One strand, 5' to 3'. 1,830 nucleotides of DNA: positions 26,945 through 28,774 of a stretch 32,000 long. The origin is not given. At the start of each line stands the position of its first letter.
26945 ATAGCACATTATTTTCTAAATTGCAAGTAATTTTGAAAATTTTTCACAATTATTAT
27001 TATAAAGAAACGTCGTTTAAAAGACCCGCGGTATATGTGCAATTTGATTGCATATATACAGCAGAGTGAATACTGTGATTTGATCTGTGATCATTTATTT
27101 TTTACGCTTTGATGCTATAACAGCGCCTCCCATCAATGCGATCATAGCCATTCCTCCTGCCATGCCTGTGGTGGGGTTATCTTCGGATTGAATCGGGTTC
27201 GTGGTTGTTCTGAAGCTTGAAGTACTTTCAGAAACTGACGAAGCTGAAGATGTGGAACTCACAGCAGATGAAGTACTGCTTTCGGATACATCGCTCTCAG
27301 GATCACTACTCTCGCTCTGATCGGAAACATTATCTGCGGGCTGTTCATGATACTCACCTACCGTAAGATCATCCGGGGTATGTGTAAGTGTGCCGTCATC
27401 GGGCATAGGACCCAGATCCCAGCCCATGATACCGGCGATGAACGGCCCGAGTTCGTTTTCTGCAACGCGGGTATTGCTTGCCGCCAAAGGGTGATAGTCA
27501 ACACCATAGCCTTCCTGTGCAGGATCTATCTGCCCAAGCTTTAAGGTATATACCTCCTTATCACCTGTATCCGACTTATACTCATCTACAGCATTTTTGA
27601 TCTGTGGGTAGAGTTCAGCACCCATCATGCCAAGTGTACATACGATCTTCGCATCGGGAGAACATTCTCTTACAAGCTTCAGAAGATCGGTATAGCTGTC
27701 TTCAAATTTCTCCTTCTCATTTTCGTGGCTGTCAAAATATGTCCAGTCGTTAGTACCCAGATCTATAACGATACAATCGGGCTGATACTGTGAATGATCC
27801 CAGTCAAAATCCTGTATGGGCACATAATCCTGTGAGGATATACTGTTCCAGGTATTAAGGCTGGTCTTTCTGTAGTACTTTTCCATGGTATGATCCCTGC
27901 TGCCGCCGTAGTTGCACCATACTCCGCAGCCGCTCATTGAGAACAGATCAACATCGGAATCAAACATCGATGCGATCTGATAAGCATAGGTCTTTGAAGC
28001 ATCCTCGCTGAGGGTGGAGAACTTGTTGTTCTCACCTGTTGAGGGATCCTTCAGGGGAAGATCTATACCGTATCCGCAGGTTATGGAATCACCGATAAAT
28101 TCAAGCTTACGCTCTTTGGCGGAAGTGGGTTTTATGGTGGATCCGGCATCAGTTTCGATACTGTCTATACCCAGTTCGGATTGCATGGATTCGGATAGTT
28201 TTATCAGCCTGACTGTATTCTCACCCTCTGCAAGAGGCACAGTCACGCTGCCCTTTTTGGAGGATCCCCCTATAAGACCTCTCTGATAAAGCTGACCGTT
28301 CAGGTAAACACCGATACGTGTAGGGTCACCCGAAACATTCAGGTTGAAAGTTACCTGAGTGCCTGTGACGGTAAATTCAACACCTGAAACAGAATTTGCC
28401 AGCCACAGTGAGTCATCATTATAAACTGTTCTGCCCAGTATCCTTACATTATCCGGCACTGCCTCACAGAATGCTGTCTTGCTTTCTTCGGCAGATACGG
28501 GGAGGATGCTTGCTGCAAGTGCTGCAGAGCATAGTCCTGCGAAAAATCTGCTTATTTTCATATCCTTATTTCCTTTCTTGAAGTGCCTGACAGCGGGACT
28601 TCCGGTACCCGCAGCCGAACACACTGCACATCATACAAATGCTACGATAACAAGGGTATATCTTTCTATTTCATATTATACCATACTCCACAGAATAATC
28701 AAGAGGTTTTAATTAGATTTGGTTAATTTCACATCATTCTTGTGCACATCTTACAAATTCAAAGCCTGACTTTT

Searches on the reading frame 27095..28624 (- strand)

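Call 92: search_protein_families(library=pfam, proteins=[window:27095-28624:-], max_evalue=0.00001)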
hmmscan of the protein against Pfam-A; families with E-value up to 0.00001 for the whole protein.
window:27095-28624:- (509 aa): 3 families
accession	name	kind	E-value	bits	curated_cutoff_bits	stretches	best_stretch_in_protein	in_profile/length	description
PF17996.7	CE2_N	-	6.2e-14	52.4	27.9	1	63-166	2-106/108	Carbohydrate esterase 2 N-terminal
PF00657.28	Lipase_GDSL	-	9.5e-12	45.9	23.6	1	175-389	2-206/208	GDSL-like Lipase/Acylhydrolase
PF13472.12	Lipase_GDSL_2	-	9.9e-12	46.1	32.9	1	176-341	1-113/178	GDSL-like Lipase/Acylhydrolase family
